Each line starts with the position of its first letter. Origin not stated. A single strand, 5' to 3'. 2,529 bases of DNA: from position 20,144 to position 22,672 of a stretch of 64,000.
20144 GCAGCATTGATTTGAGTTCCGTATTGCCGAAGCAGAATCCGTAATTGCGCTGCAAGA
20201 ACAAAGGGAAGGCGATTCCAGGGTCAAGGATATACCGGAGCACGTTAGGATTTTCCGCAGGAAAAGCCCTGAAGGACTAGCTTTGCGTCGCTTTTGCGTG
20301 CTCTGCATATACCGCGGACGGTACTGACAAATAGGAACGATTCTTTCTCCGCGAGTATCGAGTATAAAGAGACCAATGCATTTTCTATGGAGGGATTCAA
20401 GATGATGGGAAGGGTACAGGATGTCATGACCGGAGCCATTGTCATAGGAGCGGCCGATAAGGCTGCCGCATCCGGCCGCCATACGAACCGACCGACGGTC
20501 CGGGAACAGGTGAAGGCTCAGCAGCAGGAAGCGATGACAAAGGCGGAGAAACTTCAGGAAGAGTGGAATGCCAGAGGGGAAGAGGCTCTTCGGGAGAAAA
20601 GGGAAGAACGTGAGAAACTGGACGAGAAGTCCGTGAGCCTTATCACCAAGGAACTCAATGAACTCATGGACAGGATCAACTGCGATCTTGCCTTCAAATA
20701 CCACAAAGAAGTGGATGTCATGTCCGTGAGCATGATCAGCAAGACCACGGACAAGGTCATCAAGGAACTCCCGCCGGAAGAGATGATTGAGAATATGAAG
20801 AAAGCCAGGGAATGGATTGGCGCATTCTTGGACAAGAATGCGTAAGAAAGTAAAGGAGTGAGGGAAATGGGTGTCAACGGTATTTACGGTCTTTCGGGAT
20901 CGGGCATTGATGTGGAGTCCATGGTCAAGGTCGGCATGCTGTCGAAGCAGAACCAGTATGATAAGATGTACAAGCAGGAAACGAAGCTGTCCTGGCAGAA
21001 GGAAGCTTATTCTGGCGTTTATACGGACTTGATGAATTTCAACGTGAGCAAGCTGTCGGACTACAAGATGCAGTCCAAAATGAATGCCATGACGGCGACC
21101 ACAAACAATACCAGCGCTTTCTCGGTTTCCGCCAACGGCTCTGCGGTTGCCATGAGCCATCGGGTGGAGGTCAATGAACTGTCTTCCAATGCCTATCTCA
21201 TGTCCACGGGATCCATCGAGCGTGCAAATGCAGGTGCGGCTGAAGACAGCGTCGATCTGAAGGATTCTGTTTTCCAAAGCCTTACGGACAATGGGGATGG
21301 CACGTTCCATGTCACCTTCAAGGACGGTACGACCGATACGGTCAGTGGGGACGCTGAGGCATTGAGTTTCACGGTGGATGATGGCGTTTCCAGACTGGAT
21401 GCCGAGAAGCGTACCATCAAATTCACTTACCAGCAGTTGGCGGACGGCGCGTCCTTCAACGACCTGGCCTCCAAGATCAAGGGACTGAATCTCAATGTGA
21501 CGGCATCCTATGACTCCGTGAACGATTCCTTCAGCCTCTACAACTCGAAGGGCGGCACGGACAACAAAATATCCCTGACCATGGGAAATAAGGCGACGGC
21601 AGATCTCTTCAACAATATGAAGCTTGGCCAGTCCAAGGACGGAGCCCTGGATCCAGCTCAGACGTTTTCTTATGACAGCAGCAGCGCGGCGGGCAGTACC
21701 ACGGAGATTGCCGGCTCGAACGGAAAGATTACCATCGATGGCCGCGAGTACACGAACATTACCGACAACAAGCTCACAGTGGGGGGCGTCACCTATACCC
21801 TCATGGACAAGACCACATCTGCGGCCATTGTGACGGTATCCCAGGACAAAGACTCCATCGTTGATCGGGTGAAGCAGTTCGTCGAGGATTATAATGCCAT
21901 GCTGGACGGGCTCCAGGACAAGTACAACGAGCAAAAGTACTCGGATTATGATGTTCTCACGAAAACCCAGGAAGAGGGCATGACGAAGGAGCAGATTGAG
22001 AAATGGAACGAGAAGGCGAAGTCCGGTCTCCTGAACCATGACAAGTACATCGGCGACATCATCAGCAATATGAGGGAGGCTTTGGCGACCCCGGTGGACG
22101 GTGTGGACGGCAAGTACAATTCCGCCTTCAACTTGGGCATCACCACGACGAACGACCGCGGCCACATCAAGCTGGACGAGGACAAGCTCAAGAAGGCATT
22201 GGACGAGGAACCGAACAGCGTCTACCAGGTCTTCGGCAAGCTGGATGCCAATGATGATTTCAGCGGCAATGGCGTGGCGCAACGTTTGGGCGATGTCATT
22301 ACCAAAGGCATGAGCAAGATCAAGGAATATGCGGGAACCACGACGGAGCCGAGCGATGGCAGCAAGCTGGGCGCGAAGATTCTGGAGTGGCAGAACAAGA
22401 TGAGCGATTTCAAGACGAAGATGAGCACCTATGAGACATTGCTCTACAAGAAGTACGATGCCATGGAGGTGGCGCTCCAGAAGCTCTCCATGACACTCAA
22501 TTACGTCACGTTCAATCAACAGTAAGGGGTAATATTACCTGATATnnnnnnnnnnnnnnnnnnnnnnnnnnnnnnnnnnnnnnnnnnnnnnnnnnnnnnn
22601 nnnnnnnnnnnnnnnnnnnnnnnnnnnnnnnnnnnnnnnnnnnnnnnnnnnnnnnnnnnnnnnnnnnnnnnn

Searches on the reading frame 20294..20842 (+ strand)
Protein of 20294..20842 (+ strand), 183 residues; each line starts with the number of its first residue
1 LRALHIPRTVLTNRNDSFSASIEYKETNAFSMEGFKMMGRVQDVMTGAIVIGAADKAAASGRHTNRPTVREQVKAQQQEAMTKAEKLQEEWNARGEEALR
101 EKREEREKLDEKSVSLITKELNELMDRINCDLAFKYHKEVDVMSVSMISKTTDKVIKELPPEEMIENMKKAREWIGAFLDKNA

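Call 26: search_protein_families(library=pfam, proteins=[window:20294-20842:+], max_evalue=0.0001)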
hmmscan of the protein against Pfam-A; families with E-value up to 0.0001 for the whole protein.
window:20294-20842:+ (183 aa): 1 family
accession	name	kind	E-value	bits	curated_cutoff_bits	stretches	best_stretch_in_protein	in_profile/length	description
PF03646.20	FlaG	-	6.8e-19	68.3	23.8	1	90-181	10-101/101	FlaG protein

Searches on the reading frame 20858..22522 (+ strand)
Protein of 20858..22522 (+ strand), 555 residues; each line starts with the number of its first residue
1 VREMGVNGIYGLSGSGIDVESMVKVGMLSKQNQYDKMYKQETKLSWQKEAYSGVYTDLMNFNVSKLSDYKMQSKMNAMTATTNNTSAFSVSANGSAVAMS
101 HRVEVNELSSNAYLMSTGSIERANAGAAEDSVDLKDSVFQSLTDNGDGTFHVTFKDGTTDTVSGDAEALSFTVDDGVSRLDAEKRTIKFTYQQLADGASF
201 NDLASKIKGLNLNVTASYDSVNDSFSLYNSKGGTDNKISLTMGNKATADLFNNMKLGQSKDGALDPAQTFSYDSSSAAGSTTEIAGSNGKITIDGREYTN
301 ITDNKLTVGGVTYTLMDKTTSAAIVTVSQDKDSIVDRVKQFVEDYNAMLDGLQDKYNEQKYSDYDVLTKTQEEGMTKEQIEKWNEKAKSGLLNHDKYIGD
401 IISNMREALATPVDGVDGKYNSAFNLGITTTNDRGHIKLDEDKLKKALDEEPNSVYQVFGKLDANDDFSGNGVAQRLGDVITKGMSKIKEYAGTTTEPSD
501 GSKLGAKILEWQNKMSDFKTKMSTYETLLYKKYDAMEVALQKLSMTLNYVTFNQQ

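Call 12: search_protein_families(library=pfam, proteins=[window:20858-22522:+], max_evalue=0.0001)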
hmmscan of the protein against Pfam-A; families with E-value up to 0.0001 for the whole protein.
window:20858-22522:+ (555 aa): 2 families
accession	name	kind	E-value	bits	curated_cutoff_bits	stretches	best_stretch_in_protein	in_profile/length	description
PF07195.17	FliD_C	-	4.5e-38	131.4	25.4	1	286-543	1-234/236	Flagellar hook-associated protein 2 C-terminus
PF02465.23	FliD_N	-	2.7e-16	60.4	24.8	1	15-111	1-96/97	Flagellar hook-associated protein 2 N-terminus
